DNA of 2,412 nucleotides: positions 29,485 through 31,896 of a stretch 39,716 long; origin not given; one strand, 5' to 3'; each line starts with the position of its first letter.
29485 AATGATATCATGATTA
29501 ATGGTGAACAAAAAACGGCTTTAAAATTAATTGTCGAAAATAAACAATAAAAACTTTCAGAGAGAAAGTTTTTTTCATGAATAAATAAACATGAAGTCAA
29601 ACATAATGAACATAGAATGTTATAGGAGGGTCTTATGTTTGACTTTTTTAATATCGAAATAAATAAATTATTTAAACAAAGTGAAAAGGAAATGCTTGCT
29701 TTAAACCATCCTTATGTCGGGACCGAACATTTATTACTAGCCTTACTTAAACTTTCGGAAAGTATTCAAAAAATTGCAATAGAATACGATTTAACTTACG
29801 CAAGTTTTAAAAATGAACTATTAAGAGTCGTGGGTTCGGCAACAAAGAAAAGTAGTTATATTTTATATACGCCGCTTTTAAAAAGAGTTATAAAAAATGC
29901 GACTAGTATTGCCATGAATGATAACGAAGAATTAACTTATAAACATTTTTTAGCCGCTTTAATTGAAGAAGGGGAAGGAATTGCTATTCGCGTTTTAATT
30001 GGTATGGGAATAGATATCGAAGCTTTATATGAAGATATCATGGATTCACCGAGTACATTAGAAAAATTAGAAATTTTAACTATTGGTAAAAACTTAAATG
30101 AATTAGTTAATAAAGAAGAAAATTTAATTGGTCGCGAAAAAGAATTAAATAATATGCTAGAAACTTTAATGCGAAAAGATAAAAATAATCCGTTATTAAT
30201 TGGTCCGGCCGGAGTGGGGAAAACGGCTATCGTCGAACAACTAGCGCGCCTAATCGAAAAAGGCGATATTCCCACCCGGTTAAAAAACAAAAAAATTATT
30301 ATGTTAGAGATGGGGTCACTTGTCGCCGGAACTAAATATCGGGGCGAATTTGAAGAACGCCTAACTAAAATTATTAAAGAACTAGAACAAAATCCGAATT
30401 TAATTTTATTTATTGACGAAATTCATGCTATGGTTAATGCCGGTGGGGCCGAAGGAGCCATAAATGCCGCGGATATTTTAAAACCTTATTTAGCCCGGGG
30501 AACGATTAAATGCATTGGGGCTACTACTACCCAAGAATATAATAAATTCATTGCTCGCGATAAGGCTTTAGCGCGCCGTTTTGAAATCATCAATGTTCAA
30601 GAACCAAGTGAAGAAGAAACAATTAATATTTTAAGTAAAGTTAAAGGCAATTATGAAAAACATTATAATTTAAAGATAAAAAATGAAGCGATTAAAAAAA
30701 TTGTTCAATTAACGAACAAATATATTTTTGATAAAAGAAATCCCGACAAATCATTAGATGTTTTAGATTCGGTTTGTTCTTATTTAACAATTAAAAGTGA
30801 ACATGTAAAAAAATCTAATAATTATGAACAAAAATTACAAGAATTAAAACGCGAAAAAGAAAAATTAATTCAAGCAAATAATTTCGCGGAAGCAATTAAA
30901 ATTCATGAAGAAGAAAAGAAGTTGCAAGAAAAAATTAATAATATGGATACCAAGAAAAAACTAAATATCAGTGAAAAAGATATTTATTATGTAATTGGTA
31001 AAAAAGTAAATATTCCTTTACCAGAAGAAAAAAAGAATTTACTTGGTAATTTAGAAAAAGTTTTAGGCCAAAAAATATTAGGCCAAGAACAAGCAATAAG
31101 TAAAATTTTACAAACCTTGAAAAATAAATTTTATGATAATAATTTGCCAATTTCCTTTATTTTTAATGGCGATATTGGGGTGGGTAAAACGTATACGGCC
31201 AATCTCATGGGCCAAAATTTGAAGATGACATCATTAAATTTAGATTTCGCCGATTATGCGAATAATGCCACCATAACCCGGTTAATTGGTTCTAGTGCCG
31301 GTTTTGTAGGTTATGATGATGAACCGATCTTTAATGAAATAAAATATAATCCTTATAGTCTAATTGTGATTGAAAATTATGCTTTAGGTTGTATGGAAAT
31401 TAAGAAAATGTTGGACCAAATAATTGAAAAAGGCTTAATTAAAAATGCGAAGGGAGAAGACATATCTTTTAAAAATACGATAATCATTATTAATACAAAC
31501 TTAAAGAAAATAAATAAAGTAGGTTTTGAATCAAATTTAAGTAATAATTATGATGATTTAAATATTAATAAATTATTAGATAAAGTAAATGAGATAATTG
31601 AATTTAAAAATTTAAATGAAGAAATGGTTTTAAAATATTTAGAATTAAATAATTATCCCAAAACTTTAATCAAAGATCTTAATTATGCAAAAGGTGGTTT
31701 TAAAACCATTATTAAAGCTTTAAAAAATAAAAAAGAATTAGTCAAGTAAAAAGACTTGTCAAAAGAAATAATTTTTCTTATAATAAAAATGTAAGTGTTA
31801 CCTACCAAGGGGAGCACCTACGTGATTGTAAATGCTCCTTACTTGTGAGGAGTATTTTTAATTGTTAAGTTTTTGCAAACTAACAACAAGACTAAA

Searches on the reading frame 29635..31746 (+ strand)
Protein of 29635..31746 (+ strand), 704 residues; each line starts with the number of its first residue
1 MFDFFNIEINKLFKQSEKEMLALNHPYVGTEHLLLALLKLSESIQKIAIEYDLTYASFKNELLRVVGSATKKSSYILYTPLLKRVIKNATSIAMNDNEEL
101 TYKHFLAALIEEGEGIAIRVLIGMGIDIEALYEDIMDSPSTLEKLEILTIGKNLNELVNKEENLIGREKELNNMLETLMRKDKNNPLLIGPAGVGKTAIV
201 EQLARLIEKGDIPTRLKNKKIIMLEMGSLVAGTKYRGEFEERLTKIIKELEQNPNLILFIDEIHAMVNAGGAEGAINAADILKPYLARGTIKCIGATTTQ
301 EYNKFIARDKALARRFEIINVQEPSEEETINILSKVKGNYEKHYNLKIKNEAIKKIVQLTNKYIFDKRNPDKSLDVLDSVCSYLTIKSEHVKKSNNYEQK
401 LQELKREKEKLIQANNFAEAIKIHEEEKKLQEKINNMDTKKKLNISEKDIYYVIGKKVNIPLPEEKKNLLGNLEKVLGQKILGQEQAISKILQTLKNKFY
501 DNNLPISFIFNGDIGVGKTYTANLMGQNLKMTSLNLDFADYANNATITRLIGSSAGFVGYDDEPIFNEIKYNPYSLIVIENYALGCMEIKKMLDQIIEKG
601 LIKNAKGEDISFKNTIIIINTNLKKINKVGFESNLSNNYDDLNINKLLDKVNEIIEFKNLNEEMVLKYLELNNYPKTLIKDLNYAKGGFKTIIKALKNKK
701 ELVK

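Call 77: search_protein_families(library=pfam, proteins=[window:29635-31746:+], max_evalue=0.00001)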
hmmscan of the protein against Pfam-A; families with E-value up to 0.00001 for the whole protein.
window:29635-31746:+ (704 aa): 9 families
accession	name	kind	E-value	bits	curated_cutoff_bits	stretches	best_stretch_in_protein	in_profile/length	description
PF17871.7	AAA_lid_9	-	1.1e-23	83.6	22.8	1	325-425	1-102/104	AAA lid domain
PF07724.20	AAA_2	-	1.7e-19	70.9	27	1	506-630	4-132/166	AAA domain (Cdc48 subfamily)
PF00004.35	AAA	-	1.1e-18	68.4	21.2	1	187-318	2-125/131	ATPase family associated with various cellular activities (AAA)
PF02861.25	Clp_N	-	5.2e-17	62.2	20.7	2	17-67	2-53/53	Clp amino terminal domain, pathogenicity island component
PF13191.12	AAA_16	-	5.2e-10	40.5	32.6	1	164-209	2-50/167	AAA ATPase domain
PF05621.17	TniB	-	3e-08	33.8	22.4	1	169-322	21-185/189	Bacterial TniB protein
PF13401.12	AAA_22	-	1.3e-06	29.2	27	0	182-268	4-97/130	AAA domain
PF12775.13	AAA_7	-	1.8e-06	28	25.8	0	174-210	24-60/181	P-loop containing dynein motor region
PF13173.12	AAA_14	-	4.9e-06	27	27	0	187-269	6-77/129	AAA domain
